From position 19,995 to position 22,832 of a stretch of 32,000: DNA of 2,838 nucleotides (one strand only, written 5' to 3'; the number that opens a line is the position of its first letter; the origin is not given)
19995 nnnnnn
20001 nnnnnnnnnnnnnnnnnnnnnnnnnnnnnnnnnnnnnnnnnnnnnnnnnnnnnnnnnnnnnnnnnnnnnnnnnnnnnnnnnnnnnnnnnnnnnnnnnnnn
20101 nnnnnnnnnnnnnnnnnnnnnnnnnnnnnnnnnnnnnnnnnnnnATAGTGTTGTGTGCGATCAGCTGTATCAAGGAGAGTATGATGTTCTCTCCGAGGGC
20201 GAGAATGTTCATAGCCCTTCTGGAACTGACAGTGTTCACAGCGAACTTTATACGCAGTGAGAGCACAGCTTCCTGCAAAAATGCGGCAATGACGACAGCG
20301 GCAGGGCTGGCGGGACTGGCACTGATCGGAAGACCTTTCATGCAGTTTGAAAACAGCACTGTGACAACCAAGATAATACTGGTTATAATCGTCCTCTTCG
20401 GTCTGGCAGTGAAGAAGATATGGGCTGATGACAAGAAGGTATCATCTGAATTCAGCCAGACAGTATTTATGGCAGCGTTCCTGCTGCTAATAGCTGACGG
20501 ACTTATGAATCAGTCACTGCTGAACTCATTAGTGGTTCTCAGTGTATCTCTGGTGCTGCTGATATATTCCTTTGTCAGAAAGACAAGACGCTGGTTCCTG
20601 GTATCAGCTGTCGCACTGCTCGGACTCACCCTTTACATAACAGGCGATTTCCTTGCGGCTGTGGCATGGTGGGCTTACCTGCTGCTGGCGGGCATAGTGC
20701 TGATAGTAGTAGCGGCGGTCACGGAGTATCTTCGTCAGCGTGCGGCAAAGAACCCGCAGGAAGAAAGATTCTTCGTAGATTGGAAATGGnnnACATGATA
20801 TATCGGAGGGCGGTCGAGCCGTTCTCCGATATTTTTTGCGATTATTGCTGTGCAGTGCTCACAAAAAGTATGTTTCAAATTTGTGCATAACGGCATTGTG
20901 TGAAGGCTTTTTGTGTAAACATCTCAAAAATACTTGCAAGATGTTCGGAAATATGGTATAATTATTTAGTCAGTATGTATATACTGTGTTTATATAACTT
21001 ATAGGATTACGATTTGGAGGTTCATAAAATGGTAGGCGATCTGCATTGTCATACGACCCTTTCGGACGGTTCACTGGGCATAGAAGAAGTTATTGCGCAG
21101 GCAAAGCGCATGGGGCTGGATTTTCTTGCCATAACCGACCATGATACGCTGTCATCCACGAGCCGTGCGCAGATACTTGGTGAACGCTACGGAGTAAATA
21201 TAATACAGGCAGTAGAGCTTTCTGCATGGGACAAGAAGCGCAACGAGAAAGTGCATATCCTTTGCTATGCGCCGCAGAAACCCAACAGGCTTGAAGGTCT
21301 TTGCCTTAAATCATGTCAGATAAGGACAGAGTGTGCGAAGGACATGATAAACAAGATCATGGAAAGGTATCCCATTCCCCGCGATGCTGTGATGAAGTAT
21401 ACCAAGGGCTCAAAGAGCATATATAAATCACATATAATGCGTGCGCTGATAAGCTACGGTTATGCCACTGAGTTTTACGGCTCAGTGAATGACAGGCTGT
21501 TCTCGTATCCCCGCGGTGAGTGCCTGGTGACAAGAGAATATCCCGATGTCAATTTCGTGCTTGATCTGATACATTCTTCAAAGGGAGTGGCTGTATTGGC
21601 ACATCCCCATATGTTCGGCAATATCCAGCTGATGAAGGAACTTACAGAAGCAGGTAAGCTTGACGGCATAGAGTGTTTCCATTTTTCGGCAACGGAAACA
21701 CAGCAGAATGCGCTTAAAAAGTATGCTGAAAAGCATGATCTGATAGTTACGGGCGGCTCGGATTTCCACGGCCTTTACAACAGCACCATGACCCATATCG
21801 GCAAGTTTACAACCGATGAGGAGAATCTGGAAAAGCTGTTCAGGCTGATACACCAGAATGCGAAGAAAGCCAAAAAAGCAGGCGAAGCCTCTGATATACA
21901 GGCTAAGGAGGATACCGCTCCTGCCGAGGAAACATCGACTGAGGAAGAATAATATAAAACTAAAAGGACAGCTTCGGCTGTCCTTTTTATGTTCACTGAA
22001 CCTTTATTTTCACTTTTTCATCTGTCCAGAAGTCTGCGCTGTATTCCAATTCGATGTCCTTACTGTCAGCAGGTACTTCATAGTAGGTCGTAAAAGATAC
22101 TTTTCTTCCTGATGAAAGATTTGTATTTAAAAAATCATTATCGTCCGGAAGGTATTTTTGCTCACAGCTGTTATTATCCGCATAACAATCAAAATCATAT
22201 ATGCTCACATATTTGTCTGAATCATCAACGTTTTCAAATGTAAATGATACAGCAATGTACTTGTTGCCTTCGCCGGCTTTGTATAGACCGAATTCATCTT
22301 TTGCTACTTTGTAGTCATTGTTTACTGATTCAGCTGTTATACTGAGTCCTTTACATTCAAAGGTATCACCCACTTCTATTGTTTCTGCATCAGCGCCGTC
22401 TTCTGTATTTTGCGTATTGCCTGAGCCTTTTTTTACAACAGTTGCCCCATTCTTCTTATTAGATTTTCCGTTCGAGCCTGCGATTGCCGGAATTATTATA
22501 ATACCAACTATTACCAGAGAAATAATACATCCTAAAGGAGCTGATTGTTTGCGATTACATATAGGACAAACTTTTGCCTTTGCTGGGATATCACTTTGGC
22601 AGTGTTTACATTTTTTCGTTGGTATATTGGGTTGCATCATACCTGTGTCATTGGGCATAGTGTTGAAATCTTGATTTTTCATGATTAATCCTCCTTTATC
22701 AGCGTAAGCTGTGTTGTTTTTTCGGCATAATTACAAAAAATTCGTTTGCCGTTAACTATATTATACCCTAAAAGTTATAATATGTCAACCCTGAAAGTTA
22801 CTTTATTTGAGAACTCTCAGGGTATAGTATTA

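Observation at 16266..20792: Giant 1508-aa membrane protein assembled from tandem ~110-aa four-helix modules with a conserved buried Glu and His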

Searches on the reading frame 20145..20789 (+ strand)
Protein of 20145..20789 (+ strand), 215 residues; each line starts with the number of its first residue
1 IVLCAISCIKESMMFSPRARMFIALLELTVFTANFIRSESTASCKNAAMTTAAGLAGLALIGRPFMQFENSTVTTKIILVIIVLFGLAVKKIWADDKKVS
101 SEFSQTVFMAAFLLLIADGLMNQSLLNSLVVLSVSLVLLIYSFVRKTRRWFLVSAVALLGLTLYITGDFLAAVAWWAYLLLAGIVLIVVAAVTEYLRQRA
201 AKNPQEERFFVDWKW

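Call 46: find_homologous_proteins(query=A4, max_evalue=0.001)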
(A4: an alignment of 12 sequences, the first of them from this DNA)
Query A4 (12 sequences) (215 aa, profile of the alignment): 13 proteins with E <= 0.001 among 8000 candidates.
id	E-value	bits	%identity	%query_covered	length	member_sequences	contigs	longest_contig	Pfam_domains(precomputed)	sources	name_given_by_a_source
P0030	3.7e-80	287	80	100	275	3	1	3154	-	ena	-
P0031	4.6e-76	273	99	91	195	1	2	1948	-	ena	-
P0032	6.9e-75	269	75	94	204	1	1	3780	-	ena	-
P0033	1.5e-44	170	24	51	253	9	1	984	-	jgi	jgi:hypothetical protein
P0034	1.2e-37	148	28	80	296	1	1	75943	-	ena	-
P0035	9.6e-37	145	30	51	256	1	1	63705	-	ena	-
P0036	1.6e-36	144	29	62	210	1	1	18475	-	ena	-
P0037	1.7e-33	134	28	66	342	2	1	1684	-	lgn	-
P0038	1.8e-33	134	30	54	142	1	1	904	-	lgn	-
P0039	7.9e-31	125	32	44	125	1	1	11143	-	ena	-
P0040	6.3e-30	122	34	44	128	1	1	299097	-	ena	-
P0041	3.3e-29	120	34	44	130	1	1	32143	-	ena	-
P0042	2.3e-16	78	23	24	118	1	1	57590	-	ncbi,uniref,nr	ncbi:hypothetical protein KEH51_16505 [[Brevibacterium] frigoritolerans]|uniref:Uncharacterized prot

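Call 73: find_related_loci(query=A5, collection=genome_contigs, flank=8000)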
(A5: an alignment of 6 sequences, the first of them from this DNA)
Query A5 (215 aa) in genome_contigs; peptide patterns used: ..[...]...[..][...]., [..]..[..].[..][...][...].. (x = any residue, [..] = any of these).
280 stretches matched a pattern; 201 encode a relative of the query (tblastn E <= 1e-3); the best 80 are kept; 80 distinct loci.
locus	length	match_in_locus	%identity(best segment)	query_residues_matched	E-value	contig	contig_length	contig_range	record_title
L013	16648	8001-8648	75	1-215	5e-106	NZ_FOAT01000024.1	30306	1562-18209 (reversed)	Ruminococcus albus strain KH2T6, whole genome shotgun sequence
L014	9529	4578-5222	75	1-215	2e-101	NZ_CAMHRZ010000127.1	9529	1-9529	MAG: uncultured Ruminococcus sp. isolate SRR11784290_bin.30_metaWRAP_v1.3_MAG ERZ12202736.5404, whole genome shotgun seq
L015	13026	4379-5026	74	1-215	1e-100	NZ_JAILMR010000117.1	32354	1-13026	MAG: Ruminococcus sp. isolate RUI259 k141_15874497_flag=0_multi=27.9907_len=32354, whole genome shotgun sequence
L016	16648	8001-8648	75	1-215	3e-97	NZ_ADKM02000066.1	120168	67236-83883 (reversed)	Ruminococcus albus 8 contig00010, whole genome shotgun sequence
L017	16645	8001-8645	72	1-215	1e-94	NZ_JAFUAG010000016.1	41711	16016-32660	MAG: Ruminococcus sp. isolate RGIG4311 Roe_deer_Duodenum-2__c927, whole genome shotgun sequence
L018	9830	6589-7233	74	1-215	3e-89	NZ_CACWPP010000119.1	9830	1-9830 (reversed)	MAG: uncultured Ruminococcus sp. isolate RUG10798, whole genome shotgun sequence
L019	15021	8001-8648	78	1-215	3e-102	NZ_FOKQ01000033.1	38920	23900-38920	Ruminococcus albus strain AR67, whole genome shotgun sequence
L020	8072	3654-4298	74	1-215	4e-86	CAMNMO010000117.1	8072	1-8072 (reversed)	MAG: uncultured Ruminococcus sp. isolate SRR873597_bin.128_metaWRAP_v1.3_MAG genome assembly, contig: NODE.25712_length_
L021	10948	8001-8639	69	1-215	9e-79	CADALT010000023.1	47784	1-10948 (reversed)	MAG: uncultured Ruminococcus sp. isolate RUG13404 genome assembly, contig: RUG13404_asm_23, whole genome shotgun sequenc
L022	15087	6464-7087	52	9-215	6e-59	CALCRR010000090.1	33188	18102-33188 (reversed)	MAG TPA_asm: uncultured Ruminococcus sp. isolate ERR1278105_bin.198_CONCOCT_v1.1_MAG genome assembly, contig: ERZ842401.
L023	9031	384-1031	53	1-215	1e-55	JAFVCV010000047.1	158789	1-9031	MAG: Ruminococcus sp. isolate RGIG5054 Roe_deer_Rumen.Co__c1285145, whole genome shotgun sequence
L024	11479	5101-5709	47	14-215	1e-54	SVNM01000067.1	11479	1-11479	MAG: Ruminococcus sp. isolate SIG539 NODE_26113_length_11479_cov_1.627114, whole genome shotgun sequence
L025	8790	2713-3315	45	16-215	5e-52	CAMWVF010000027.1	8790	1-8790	MAG TPA_asm: uncultured Clostridia bacterium isolate SRR14411289_bin.2_metawrap_v1.3_MAG genome assembly, contig: NODE.1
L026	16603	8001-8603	44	16-215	1e-48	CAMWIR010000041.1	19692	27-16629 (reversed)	MAG TPA_asm: uncultured Ruminococcus sp. isolate SRR14411257_bin.7_metawrap_v1.3_MAG genome assembly, contig: NODE.283_l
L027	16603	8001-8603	43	16-215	3e-48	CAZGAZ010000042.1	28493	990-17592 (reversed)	MAG TPA_asm: uncultured Ruminococcus sp. isolate SRP199465_co2_320 genome assembly, contig: NODE_4224_length_28493_cov_1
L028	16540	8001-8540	44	37-215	3e-46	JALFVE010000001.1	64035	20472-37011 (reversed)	MAG: Oscillospiraceae bacterium isolate SUG1041 k141_332012, whole genome shotgun sequence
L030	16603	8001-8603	44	16-215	2e-44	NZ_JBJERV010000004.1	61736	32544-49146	MAG: Huintestinicola sp. isolate PUUB48_bin.013 NODE_107_length_61736_cov_18.449425, whole genome shotgun sequence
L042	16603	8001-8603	31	16-215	2e-31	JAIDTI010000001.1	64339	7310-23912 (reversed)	MAG: Ruminococcus sp. isolate SC0367_S14_1 SC0367_S14_1_contig_1, whole genome shotgun sequence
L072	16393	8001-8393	33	80-214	2e-14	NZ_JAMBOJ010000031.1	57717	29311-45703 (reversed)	Cytobacillus firmus strain AMY 5.1.1 NODE_31, whole genome shotgun sequence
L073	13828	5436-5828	28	78-208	2e-14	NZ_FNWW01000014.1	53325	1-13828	Halobacillus karajensis strain DSM 14948, whole genome shotgun sequence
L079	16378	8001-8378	29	90-214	3e-13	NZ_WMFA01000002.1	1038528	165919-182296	Halobacillus litoralis strain SL-4 NODE_2_length_1038528_cov_32.4646, whole genome shotgun sequence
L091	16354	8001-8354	32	89-205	2e-12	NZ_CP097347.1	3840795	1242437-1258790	Virgibacillus sp. CBA3643 chromosome, complete genome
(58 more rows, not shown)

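Call 81: search_protein_families(library=pfam, proteins=[L030:8691-10346:+, L030:10343-10972:+, L042:8590-10167:+, L042:10164-10790:+, L042:4621-6057:+, L042:4203-4643:+, L073:8339-9913:+, L073:9906-10586:+, L030:2205-3875:+, L028:4491-4919:+], max_evalue=0.001)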
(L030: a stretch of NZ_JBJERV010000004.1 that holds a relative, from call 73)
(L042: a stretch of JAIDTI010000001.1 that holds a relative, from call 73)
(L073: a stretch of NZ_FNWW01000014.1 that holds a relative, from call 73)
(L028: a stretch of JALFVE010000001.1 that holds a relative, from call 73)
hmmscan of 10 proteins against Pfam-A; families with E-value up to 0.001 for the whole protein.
L030:8691-10346:+ (551 aa): 3 families
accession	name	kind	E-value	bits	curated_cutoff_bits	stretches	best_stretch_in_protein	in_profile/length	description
PF16927.11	HisKA_7TM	-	1.8e-35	123.2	28.6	1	14-224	2-222/224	N-terminal 7TM region of histidine kinase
PF07730.19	HisKA_3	-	1.1e-11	45.6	24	1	348-418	1-66/68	Histidine kinase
PF02518.31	HATPase_c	-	5.1e-05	24.1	26.4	1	460-537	7-80/111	Histidine kinase-, DNA gyrase B-, and HSP90-like ATPase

L030:10343-10972:+ (209 aa): 3 families
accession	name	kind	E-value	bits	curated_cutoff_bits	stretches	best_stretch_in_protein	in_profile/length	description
PF00072.30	Response_reg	-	3.2e-28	98.6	30.2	1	4-116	1-111/111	Response regulator receiver domain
PF00196.25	GerE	-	2e-15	56.6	23.5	1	149-203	3-57/57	Bacterial regulatory proteins, luxR family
PF08281.18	Sigma70_r4_2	-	1.4e-06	28.3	25.7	1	148-191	10-54/54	Sigma-70, region 4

L042:8590-10167:+ (525 aa): 3 families
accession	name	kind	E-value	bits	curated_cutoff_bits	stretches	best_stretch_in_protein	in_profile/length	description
PF16927.11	HisKA_7TM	-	1.3e-25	91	28.6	1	23-226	6-222/224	N-terminal 7TM region of histidine kinase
PF07730.19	HisKA_3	-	4e-13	50.1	24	1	333-396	1-66/68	Histidine kinase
PF02518.31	HATPase_c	-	7.6e-07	30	26.4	1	441-521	10-110/111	Histidine kinase-, DNA gyrase B-, and HSP90-like ATPase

L042:10164-10790:+ (208 aa): 2 families
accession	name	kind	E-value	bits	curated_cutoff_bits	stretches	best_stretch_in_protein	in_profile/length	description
PF00072.30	Response_reg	-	2e-26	92.8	30.2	1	4-115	1-110/111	Response regulator receiver domain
PF00196.25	GerE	-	9.2e-15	54.5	23.5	1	148-202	3-57/57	Bacterial regulatory proteins, luxR family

L042:4621-6057:+ (478 aa): 1 family
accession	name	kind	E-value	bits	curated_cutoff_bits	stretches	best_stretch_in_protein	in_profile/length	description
PF03703.20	bPH_2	-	2.4e-22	79.4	22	3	402-476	6-76/78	Bacterial PH domain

L042:4203-4643:+ (146 aa): 1 family
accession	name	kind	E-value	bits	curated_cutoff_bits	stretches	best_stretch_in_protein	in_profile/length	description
PF03703.20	bPH_2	-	1.9e-09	38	22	1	65-137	4-77/78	Bacterial PH domain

L073:8339-9913:+ (524 aa): 5 families
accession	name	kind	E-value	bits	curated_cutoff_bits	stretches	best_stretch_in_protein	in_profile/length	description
PF13185.12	GAF_2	-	6e-22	78.8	28.6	2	46-187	3-135/136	GAF domain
PF01590.32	GAF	-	1.7e-19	71.1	22.4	2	47-187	2-133/133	GAF domain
PF07730.19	HisKA_3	-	7.7e-18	65.2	24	1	330-396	1-67/68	Histidine kinase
PF13492.12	GAF_3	-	2.8e-14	54.1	27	1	49-189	4-129/129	GAF domain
PF02518.31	HATPase_c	-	1.8e-08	35.2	26.4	1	436-522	8-110/111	Histidine kinase-, DNA gyrase B-, and HSP90-like ATPase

L073:9906-10586:+ (226 aa): 3 families
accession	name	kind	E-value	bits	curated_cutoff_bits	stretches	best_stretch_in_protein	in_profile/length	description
PF00072.30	Response_reg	-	1.6e-30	105.9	30.2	1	12-124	1-111/111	Response regulator receiver domain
PF00196.25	GerE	-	3e-21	75.2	23.5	1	160-214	3-57/57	Bacterial regulatory proteins, luxR family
PF08281.18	Sigma70_r4_2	-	7.8e-06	25.9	25.7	1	159-202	10-54/54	Sigma-70, region 4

L030:2205-3875:+ (556 aa): 2 families
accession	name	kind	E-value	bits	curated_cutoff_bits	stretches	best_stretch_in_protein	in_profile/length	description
PF00563.25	EAL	-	8.7e-61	205.7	31.3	1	309-541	2-236/236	EAL domain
PF00990.26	GGDEF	-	1.2e-10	41.9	23.8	1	165-245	26-108/161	Diguanylate cyclase, GGDEF domain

L028:4491-4919:+ (142 aa): 0 families

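Call 90: search_protein_families(library=pfam, proteins=[L042:6216-8603:+, L030:4191-8603:+, L072:5034-8426:+, L079:4875-8396:+, L091:4914-8408:+], max_evalue=0.01)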
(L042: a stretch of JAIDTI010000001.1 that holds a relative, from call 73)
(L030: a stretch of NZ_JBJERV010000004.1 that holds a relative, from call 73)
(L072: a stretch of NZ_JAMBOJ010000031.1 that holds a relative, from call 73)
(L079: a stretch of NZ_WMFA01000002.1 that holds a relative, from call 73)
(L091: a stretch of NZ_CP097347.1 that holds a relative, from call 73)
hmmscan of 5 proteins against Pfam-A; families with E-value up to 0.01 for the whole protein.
L042:6216-8603:+ (796 aa): 1 family
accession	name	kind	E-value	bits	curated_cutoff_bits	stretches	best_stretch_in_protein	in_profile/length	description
PF09925.14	DUF2157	-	5.5e-06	26.6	32.4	1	63-178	29-138/146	Predicted membrane protein (DUF2157)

L030:4191-8603:+ (1471 aa): 1 family
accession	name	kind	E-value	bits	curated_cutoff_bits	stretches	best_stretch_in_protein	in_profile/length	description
PF13917.11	zf-CCHC_3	-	0.008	16.5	27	0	723-738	7-22/41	Zinc knuckle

L072:5034-8426:+ (1131 aa): 1 family
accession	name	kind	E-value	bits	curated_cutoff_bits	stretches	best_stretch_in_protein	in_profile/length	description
PF09925.14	DUF2157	-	4.5e-06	26.9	32.4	1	85-165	29-109/146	Predicted membrane protein (DUF2157)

L079:4875-8396:+ (1174 aa): 1 family
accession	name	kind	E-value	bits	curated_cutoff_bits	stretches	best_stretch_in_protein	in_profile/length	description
PF14147.11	Spore_YhaL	-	0.00045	20.3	27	1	1126-1160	1-35/52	Sporulation protein YhaL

L091:4914-8408:+ (1165 aa): 1 family
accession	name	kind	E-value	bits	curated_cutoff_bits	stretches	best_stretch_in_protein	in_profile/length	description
PF09925.14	DUF2157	-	1.8e-05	24.9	32.4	1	107-181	30-104/146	Predicted membrane protein (DUF2157)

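Call 91: search_protein_families(library=ncbifam, proteins=[L042:6216-8603:+, L030:4191-8603:+, L072:5034-8426:+, L079:4875-8396:+, L091:4914-8408:+], max_evalue=0.01)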
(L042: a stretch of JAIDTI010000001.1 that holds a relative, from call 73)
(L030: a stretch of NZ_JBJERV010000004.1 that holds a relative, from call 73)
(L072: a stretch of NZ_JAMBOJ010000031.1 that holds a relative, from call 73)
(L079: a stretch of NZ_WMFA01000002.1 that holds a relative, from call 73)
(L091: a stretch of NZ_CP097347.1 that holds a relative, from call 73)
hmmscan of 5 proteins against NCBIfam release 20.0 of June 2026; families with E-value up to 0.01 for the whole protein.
L042:6216-8603:+ (796 aa): 1 family
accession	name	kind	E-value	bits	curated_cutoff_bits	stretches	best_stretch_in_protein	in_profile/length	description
NF047321.1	SCO7613_CTERM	domain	0.0037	16.9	45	1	704-774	101-171/188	SCO7613 C-terminal domain-containing membrane protein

L030:4191-8603:+ (1471 aa): 1 family
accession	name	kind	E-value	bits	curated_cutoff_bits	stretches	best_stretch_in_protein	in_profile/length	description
NF047321.1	SCO7613_CTERM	domain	0.0002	21.1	45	1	1380-1460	102-182/188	SCO7613 C-terminal domain-containing membrane protein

L072:5034-8426:+ (1131 aa): 1 family
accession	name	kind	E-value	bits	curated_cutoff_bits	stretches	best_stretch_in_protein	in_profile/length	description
NF047321.1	SCO7613_CTERM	domain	1.1e-10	41.4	45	1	969-1108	37-177/188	SCO7613 C-terminal domain-containing membrane protein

L079:4875-8396:+ (1174 aa): 1 family
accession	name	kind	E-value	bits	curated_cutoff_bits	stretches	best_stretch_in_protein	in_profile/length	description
NF047321.1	SCO7613_CTERM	domain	1.6e-10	41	45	1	1023-1151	45-175/188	SCO7613 C-terminal domain-containing membrane protein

L091:4914-8408:+ (1165 aa): 1 family
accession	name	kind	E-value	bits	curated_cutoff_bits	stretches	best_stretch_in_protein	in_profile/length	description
NF047321.1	SCO7613_CTERM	domain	1e-08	35.1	45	1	1065-1138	100-173/188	SCO7613 C-terminal domain-containing membrane protein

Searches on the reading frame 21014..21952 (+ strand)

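Call 6: search_protein_families(library=pfam, proteins=[window:21014-21952:+], max_evalue=0.001)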
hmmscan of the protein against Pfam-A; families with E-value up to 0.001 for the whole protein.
window:21014-21952:+ (312 aa): 1 family
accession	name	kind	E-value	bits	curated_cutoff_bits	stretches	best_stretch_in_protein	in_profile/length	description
PF02811.25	PHP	-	1e-11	45.9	26.4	1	9-89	1-82/164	PHP domain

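Call 43: search_protein_families(library=ncbifam, proteins=[window:21014-21952:+], max_evalue=0.01)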
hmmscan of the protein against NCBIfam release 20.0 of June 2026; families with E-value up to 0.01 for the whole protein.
window:21014-21952:+ (312 aa): 16 families
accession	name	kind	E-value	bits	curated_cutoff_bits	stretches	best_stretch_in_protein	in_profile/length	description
NF041661.1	Cycl_ph_dihydrol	equivalog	1.3e-44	152.6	500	1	9-262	1-253/259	phosphoribosyl 1,2-cyclic phosphate 1,2-diphosphodiesterase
NF041577.1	nside_bi_sphtase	equivalog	4.3e-32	111.4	400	1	8-265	4-262/276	3',5'-nucleoside bisphosphate phosphatase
NF047791.1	RNaseRnm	equivalog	1e-31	110.2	375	1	7-264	2-260/275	RNase RNM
NF038032.1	CehA_McbA_metalo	domain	9.5e-19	67.9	80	2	8-70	5-68/315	CehA/McbA family metallohydrolase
NF006375.0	PRK08609.1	equivalog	9.1e-09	34.4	426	1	3-45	332-374/571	DNA polymerase/3'-5' exonuclease PolX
NF005928.0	PRK07945.1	equivalog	1.7e-08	34.2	250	1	5-44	97-136/337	PHP domain-containing protein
NF004225.0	PRK05672.1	subfamily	2.1e-06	26.1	939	1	9-109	8-109/1047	error-prone DNA polymerase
NF004981.0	PRK06361.1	equivalog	3.7e-06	26.5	117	1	9-70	3-72/217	histidinol phosphate phosphatase domain-containing protein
NF006251.0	PRK08392.1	equivalog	1.2e-05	25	212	1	9-45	3-39/216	hypothetical protein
NF006702.0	PRK09248.1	domain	2.2e-05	24.1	264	1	6-44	3-42/246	PHP domain-containing protein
NF001688.0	PRK00448.1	equivalog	2.9e-05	21.8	873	1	9-76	340-409/1445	PolC-type DNA polymerase III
NF045780.1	TrlF_fam_ATP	equivalog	3.2e-05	22.9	350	1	9-89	9-100/944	TrlF family AAA-like ATPase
NF005298.0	PRK06826.1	equivalog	8.7e-05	20.4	1260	1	9-46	7-46/1151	DNA polymerase III subunit alpha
TIGR00594.1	polc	superfamily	0.00013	20.1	434.35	1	10-78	4-74/1022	DNA polymerase III subunit alpha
TIGR01405.1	polC_Gram_pos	equivalog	0.00022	19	1043.45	1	9-75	106-174/1211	DNA polymerase III subunit alpha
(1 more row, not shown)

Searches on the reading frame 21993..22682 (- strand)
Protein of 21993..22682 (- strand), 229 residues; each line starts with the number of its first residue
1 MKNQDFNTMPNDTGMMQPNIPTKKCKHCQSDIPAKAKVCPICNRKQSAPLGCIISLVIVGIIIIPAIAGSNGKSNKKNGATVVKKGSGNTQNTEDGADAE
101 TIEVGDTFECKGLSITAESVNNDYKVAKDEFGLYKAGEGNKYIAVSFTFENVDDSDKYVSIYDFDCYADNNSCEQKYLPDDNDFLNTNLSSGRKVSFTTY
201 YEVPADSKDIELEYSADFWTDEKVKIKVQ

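Call 6: search_protein_families(library=pfam, proteins=[window:21993-22682:-], max_evalue=0.001)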
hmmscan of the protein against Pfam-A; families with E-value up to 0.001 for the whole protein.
window:21993-22682:- (229 aa): 2 families
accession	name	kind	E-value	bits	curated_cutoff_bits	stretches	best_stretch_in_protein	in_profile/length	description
PF11611.13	DUF4352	-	1.7e-13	51.3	25.9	1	103-223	2-121/122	Domain of unknown function (DUF4352)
PF16729.10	DUF5067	-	4.1e-09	36.9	27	1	120-215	22-125/126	Domain of unknown function (DUF5067)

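Call 43: search_protein_families(library=ncbifam, proteins=[window:21993-22682:-], max_evalue=0.01)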
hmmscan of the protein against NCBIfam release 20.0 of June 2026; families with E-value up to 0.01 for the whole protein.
window:21993-22682:- (229 aa): 0 families
